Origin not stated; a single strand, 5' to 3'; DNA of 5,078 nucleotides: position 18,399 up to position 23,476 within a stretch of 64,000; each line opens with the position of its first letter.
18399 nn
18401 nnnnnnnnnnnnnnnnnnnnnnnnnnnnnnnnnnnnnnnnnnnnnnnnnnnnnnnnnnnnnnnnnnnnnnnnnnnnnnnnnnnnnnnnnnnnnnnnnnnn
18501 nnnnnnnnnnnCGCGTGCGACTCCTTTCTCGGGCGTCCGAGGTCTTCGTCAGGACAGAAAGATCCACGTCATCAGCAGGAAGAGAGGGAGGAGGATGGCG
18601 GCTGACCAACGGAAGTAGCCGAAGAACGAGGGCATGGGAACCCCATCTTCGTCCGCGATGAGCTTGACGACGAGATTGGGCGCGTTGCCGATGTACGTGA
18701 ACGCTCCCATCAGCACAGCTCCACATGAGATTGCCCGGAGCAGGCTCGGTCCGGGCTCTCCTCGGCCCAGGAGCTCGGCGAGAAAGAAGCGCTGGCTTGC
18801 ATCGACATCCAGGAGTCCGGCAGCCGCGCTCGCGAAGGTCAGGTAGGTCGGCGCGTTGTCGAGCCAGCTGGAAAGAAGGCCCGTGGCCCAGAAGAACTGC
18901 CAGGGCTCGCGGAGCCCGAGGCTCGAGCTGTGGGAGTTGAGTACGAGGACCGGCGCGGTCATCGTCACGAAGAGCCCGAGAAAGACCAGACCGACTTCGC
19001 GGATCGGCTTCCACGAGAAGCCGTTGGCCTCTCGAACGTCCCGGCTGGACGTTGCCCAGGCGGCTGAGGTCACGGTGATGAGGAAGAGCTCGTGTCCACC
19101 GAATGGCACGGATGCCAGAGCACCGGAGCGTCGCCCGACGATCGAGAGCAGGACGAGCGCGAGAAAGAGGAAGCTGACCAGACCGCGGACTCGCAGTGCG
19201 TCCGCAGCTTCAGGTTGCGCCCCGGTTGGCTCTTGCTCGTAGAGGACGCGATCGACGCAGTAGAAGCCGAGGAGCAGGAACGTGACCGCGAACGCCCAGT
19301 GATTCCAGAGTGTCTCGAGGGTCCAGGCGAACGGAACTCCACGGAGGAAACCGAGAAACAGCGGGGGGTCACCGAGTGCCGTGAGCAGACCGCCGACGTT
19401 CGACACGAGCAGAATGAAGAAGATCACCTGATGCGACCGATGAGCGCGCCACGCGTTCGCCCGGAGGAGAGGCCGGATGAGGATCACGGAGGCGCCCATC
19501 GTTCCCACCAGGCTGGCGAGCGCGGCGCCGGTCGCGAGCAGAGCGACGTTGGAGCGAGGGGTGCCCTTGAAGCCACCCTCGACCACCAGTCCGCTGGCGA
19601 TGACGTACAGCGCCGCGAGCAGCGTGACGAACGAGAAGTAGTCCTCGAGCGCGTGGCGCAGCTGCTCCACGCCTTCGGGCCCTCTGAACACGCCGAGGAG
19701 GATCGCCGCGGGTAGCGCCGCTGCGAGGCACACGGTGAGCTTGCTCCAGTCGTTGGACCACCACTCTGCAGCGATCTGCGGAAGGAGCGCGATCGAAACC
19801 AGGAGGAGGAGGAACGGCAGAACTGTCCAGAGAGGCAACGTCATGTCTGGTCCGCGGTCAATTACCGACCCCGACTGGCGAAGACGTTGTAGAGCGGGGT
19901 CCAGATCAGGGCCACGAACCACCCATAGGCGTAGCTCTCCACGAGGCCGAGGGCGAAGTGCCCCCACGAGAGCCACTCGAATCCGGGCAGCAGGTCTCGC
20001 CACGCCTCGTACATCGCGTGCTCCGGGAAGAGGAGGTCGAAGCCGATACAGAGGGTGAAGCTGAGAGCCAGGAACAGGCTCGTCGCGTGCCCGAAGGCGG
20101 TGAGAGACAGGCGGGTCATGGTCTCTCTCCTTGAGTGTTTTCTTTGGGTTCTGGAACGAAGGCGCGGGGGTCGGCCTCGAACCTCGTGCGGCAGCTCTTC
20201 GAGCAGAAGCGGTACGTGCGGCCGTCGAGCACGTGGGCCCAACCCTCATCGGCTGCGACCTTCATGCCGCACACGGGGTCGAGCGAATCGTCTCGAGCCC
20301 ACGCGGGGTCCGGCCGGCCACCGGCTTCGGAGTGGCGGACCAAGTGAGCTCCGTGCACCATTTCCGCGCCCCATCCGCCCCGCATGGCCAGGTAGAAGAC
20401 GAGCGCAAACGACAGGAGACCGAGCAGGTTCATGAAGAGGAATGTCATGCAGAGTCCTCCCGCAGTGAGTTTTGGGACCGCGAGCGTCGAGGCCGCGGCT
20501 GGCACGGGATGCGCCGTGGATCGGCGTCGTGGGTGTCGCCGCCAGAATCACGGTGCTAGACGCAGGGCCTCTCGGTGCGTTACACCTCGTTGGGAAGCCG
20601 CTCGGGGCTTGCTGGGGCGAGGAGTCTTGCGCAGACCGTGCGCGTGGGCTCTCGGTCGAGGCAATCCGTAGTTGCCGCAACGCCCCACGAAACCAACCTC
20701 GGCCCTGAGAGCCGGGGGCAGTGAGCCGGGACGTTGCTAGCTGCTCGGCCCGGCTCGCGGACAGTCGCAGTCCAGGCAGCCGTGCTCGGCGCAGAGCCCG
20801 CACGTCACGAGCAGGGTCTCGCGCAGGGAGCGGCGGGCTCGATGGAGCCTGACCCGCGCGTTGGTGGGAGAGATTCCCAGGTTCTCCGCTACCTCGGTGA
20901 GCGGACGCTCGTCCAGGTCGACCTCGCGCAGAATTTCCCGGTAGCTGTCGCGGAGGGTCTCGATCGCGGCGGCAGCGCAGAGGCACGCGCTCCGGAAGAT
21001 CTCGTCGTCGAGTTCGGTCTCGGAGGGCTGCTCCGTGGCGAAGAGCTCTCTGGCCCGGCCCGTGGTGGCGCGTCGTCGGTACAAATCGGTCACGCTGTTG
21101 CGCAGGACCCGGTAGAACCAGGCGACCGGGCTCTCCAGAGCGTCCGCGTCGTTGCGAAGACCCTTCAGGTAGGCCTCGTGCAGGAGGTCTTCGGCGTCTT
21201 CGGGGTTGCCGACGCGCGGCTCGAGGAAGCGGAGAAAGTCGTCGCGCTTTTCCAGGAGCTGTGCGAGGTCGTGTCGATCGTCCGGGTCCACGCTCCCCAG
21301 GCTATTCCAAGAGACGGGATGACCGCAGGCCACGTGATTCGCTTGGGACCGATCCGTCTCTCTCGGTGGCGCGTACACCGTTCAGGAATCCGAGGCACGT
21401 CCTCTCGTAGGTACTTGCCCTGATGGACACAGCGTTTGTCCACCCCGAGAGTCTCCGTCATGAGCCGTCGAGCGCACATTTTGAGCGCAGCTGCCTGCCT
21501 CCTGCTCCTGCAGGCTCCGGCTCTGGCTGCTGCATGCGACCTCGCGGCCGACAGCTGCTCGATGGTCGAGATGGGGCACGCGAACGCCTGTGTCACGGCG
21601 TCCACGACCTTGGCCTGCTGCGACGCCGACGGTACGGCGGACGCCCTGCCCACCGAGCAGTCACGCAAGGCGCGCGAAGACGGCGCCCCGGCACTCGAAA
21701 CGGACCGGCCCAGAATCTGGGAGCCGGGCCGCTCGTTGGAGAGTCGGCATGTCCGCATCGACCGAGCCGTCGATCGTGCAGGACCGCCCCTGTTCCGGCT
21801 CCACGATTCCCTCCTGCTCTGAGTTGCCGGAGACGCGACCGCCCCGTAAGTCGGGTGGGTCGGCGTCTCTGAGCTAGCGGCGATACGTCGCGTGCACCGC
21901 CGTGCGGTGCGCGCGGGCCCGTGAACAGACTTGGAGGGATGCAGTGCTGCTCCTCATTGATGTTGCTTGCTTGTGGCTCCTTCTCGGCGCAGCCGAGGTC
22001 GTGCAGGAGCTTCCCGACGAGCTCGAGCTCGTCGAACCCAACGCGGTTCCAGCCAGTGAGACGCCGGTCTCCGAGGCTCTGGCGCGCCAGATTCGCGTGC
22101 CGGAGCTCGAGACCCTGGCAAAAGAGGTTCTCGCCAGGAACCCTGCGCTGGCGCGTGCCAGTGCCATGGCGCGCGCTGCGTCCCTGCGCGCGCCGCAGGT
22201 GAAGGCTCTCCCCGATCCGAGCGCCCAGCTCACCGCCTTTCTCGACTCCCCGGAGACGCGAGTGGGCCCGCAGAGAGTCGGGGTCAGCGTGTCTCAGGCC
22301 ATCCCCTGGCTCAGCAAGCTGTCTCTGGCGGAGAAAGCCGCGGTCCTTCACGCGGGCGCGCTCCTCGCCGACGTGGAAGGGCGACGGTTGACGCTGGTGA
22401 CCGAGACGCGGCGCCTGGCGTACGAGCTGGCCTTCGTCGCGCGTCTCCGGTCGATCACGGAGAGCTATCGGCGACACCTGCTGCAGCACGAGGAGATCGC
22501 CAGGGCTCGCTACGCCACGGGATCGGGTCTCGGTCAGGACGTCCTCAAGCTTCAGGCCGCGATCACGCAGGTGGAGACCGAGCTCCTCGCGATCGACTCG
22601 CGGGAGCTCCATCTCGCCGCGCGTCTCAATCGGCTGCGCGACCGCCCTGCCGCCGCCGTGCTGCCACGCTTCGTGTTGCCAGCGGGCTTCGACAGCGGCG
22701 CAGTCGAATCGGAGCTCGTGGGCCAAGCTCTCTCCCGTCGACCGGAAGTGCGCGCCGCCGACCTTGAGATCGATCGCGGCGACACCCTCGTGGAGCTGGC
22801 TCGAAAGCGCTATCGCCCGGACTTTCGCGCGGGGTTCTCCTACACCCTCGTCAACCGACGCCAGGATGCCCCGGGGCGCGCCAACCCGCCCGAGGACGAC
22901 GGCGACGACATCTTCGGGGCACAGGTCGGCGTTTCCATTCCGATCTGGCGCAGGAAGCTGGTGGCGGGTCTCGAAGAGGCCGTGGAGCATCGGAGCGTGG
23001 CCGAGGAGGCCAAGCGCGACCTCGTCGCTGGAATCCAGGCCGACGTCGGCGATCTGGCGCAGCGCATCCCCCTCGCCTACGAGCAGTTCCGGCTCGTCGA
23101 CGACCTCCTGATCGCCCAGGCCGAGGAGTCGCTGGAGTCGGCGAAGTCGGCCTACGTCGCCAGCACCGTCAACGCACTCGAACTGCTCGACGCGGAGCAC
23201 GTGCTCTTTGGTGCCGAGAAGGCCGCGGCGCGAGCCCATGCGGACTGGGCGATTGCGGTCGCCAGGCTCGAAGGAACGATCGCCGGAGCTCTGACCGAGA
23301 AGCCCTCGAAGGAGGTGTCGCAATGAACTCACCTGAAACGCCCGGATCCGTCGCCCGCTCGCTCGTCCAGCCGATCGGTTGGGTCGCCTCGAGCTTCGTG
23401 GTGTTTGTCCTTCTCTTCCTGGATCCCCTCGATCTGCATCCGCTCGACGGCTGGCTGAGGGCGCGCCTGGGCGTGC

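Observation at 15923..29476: Integrase-less ~13.5 kb copper-resistance island bracketed by a perfect 25-bp direct repeat at the tRNA-Glu 3' end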

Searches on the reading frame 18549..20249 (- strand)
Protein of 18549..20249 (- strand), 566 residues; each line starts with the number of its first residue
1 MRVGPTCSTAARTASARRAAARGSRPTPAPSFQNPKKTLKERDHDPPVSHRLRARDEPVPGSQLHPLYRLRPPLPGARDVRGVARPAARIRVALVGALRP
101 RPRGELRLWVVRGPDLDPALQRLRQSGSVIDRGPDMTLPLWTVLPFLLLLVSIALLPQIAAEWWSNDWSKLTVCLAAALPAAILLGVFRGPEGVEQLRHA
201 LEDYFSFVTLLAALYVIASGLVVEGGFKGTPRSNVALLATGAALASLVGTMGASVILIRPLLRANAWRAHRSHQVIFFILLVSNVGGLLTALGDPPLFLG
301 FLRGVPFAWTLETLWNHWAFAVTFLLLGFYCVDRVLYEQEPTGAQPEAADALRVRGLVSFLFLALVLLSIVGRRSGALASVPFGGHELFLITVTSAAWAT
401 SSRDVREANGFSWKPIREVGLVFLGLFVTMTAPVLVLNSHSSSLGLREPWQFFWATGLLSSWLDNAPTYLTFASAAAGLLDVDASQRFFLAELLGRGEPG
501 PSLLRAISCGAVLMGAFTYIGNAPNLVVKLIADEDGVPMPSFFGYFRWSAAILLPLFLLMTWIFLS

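Call 7: search_protein_families(library=pfam, proteins=[window:18549-20249:-])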
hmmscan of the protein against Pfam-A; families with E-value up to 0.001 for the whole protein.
window:18549-20249:- (566 aa): 2 families
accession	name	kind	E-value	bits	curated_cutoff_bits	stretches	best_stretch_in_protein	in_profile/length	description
PF16980.11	CitMHS_2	-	5.2e-137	457.6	25.7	1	137-565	3-448/448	Putative citrate transport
PF03600.22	CitMHS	-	6.6e-09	35.7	31.9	2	449-560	80-175/336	Citrate transporter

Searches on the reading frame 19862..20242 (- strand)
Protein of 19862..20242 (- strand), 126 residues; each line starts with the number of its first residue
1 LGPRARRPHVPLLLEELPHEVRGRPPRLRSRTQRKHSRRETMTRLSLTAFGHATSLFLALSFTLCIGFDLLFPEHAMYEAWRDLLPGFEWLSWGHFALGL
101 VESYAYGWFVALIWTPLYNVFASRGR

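Call 52: search_protein_families(library=pfam, max_evalue=1, proteins=[window:19862-20242:-])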
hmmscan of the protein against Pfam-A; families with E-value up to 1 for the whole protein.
window:19862-20242:- (126 aa): 2 families
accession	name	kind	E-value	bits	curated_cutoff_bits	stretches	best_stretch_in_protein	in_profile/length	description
PF18926.5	DUF5676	-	7.2e-07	30.4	27.6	1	48-120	3-81/82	2TM family of unknown function (DUF5676)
PF01618.21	MotA_ExbB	-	0.25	11.5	22.9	1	105-124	98-117/127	MotA/TolQ/ExbB proton channel family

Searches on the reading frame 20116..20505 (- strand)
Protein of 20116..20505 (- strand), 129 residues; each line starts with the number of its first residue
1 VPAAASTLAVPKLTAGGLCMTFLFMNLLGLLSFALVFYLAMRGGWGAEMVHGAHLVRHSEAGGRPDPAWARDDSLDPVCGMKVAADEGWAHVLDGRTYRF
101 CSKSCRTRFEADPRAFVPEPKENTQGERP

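Call 52: search_protein_families(library=pfam, max_evalue=1, proteins=[window:20116-20505:-])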
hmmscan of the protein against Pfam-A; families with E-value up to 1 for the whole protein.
window:20116-20505:- (129 aa): 4 families
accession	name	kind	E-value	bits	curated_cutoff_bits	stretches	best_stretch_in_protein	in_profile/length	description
PF04945.19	YHS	-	5.2e-09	36.4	30.3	1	76-117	3-44/47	YHS domain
PF24273.1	TRASH_HVO_1752_C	-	3.2e-07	30.8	27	1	78-111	6-38/47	HVO_1752, C-terminal TRASH domain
PF06467.20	zf-FCS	-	0.0022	18.2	22.4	1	94-109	24-39/39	MYM-type Zinc finger with FCS sequence motif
PF24461.1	DUF7576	-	0.22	11.8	27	1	94-110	41-59/60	Family of unknown function (DUF7576)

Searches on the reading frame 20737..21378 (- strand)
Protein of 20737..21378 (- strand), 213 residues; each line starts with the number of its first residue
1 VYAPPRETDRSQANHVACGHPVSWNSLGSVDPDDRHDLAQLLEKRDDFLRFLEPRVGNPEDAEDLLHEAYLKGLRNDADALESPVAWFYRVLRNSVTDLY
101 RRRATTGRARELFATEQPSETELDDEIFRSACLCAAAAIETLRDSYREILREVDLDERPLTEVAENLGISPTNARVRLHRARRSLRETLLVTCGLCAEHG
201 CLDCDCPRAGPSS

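Call 52: search_protein_families(library=pfam, max_evalue=1, proteins=[window:20737-21378:-])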
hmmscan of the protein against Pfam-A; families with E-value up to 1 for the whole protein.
window:20737-21378:- (213 aa): 8 families
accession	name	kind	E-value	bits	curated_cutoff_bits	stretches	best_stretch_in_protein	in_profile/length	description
PF08281.18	Sigma70_r4_2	-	1.2e-10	41.2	25.7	1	134-185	3-54/54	Sigma-70, region 4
PF04542.20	Sigma70_r2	-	3.1e-08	33.7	24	1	49-104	10-69/71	Sigma-70 region 2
PF04545.22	Sigma70_r4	-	1.4e-07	31.3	24.1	1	138-187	1-50/50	Sigma-70, region 4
PF07638.17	Sigma70_ECF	-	0.0058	17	21.1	1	55-188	42-182/185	ECF sigma factor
PF07975.18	C1_4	-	0.024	15.3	28.9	1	186-205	21-40/55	TFIIH C1-like domain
PF04967.18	HTH_10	-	0.029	14.6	23.1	1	160-185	26-51/53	HTH DNA binding domain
PF13404.12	HTH_AsnC-type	-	0.044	14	27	1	158-180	18-40/42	AsnC-type helix-turn-helix domain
PF16741.10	mRNA_decap_C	-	0.29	11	27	1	66-79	27-40/43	mRNA-decapping enzyme C-terminus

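Call 73: search_protein_families(library=ncbifam, max_evalue=0.01, proteins=[window:20737-21378:-])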
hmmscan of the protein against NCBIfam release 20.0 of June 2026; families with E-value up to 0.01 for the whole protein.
window:20737-21378:- (213 aa): 58 families (the best 25 are shown)
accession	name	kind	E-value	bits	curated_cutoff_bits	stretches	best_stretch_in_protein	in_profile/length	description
NF007215.0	PRK09637.1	equivalog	7.4e-22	78.2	212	1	49-199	15-164/181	RNA polymerase sigma factor SigZ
TIGR02959.1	SigZ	equivalog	9.9e-22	77.6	168.65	1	47-198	7-157/170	RNA polymerase sigma factor SigZ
TIGR02937.1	sigma70-ECF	superfamily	2.6e-20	72.7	42.9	1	38-189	3-165/165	sigma-70 family RNA polymerase sigma factor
NF058625.1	sigma_PG0214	equivalog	5.8e-18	65.2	130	1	41-190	10-162/170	GFO_1088 family ECF-type sigma factor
TIGR02985.1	Sig70_bacteroi1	subfamily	6.9e-14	52.4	126.4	1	47-189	13-162/162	RNA polymerase sigma-70 factor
NF007227.0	PRK09645.1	subfamily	4.6e-13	49.4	202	1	47-189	25-170/177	sigma-70 family RNA polymerase sigma factor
NF009179.0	PRK12527.1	equivalog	4.9e-12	46.2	162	1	47-182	7-146/159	RNA polymerase sigma factor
NF008892.0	PRK11924.2-1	equivalog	7.9e-12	45.2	291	2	36-107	17-90/203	RNA polymerase sigma factor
TIGR02943.1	Sig70_famx1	hypoth_equivalog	1.3e-11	44.6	162.2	2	36-129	3-95/188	RNA polymerase sigma-70 factor, TIGR02943 family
TIGR02950.1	SigM_subfam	subfamily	1.7e-11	44.2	147.95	1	46-188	11-157/159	RNA polymerase sigma factor, SigM family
NF008888.0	PRK11922.1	equivalog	4.5e-11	42.8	204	1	56-190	51-197/231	RNA polymerase sigma factor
NF005448.0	PRK07037.1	equivalog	5e-11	42.5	190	1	39-188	16-170/186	RNA polymerase factor sigma-70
NF009184.0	PRK12532.1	equivalog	5.5e-11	42.7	276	2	38-128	8-95/195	RNA polymerase sigma factor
TIGR02983.1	SigE-fam_strep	subfamily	6.5e-11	42.4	141.55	1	44-189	14-158/162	SigE family RNA polymerase sigma factor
NF009171.0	PRK12518.1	equivalog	8.8e-11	42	208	1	60-189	51-184/191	RNA polymerase sigma factor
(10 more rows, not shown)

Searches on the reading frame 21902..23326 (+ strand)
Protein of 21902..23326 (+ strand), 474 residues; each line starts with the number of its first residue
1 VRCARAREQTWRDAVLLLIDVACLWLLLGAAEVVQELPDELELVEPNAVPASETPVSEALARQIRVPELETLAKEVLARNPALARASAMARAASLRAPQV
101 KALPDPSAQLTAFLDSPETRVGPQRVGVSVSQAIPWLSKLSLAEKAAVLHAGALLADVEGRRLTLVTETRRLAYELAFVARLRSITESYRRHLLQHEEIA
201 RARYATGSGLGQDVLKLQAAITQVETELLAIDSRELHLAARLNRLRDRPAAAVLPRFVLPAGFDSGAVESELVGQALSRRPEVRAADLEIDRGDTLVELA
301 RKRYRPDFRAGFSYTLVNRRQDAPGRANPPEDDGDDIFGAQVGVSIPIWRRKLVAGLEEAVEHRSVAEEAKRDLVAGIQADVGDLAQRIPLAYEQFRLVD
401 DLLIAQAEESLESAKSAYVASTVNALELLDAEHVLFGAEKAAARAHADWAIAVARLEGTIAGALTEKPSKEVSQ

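Call 7: search_protein_families(library=pfam, proteins=[window:21902-23326:+])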
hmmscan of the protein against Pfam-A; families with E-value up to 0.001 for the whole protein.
window:21902-23326:+ (474 aa): 1 family
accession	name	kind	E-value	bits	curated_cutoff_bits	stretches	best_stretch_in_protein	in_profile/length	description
PF02321.23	OEP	-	8.3e-31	107.7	22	2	270-458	2-184/187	Outer membrane efflux protein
